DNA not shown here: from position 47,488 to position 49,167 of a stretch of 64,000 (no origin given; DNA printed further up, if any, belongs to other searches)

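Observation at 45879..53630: Complete electron path encoded side by side: TMADH-family dehydrogenase -> ETF alpha/beta -> membrane Fe-S/heme-b oxidoreductase, with an LRV-repeat protein in the operon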

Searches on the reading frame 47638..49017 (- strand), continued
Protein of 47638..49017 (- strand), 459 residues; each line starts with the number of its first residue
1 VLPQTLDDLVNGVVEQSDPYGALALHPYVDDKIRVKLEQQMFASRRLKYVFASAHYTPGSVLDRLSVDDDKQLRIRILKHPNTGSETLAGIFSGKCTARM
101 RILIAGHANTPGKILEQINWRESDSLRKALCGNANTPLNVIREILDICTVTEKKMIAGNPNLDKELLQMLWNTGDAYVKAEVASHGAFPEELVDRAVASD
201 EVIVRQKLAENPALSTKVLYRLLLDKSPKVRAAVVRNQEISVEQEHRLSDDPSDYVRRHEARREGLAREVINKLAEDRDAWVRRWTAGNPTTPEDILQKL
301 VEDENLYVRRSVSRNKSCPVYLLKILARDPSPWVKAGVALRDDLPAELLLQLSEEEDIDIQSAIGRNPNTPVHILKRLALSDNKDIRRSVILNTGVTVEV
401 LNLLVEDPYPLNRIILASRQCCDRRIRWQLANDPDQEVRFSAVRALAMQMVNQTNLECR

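Call 51: get_annotated_region(hit=H5, flank=7000)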
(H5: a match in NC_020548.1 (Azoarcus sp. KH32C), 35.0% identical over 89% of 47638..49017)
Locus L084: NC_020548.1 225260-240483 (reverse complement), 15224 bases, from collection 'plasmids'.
description: Azoarcus sp. KH32C plasmid pAZKH, complete sequence
organism: Azoarcus sp. KH32C (NCBI taxid 748247)
taxonomy: Bacteria; Pseudomonadota; Betaproteobacteria; Rhodocyclales; Zoogloeaceae; Azoarcus; Azoarcus sp. KH32C
host: -; source: -; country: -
typing (MOB-suite, as given by PLSDB): mobilizable; replicon rep_cluster_432; relaxase MOBP
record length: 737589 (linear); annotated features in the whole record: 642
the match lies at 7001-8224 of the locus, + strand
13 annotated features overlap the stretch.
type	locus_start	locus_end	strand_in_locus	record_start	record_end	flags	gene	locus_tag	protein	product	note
CDS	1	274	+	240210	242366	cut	-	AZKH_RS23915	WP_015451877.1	hypothetical protein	-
CDS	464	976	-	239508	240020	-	-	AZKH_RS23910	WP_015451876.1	flavin reductase family protein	-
CDS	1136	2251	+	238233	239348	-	-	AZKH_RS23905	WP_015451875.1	aminomethyltransferase family protein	-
CDS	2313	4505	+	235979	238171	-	-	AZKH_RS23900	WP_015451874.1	FAD-dependent oxidoreductase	-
CDS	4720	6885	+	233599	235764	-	-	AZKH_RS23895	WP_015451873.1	(Fe-S)-binding protein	-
CDS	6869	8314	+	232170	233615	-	-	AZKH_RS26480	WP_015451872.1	hypothetical protein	-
CDS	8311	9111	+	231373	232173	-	-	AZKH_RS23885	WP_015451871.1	electron transfer flavoprotein subunit beta/FixA family protein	-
CDS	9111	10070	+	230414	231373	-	-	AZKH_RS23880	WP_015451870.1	electron transfer flavoprotein subunit alpha/FixB family protein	-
CDS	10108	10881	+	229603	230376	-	-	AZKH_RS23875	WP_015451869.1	TorF family putative porin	-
CDS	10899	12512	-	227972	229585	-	-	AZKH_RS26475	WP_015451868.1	PAS domain S-box protein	-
CDS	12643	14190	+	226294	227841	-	-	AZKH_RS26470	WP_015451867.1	histidine kinase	GO:0000160 - phosphorelay signal transduction system [Evidence IEA]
CDS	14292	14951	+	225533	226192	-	narL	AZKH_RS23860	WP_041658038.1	two-component system response regulator NarL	GO:0000160 - phosphorelay signal transduction system [Evidence IEA]; GO:0006355 - regulation of DNA-templated ...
CDS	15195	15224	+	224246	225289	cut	-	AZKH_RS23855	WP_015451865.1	DMT family transporter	GO:0055085 - transmembrane transport [Evidence IEA]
